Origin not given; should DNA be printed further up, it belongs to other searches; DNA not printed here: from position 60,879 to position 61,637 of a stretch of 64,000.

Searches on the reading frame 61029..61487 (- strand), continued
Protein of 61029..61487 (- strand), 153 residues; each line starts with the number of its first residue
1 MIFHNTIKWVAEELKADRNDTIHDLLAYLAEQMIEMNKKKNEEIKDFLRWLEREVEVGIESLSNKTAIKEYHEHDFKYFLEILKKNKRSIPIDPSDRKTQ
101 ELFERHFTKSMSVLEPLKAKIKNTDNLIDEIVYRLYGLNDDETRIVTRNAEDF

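Call 79: find_encoding_contigs(protein=P0002, flank=10000, max_places=3)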
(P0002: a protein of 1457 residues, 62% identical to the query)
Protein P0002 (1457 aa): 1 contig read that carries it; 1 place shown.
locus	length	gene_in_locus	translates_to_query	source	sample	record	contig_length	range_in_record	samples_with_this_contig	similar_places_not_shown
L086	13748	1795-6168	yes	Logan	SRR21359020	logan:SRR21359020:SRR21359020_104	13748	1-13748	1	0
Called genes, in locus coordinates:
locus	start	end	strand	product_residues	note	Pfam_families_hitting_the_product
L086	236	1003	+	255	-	PF03692:CxxCxxCC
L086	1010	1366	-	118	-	PF18478:PIN_10 (weak), PF18480:DUF5615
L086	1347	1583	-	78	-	PF04255:DUF433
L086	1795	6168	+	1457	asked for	PF02384:N6_Mtase (faint), PF20473:MmeI_Mtase (weak), PF07669:Eco57I, PF12950:TaqI_C, PF02661:Fic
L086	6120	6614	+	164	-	-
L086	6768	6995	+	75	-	PF18506:RelB-like (weak)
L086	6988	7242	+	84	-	PF05016:ParE_toxin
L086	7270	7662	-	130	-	-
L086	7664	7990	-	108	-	PF02943:FeThRed_B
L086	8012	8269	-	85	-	PF00462:Glutaredoxin, PF13409:GST_N_2 (weak)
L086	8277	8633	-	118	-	-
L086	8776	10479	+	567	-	PF01590:GAF, PF13185:GAF_2, PF13492:GAF_3, PF01590:GAF, PF13185:GAF_2, PF13492:GAF_3, PF01590:GAF, PF13185:GAF_2, +2 more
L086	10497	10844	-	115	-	-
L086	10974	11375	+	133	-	PF01467:CTP_transf_like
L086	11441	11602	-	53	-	-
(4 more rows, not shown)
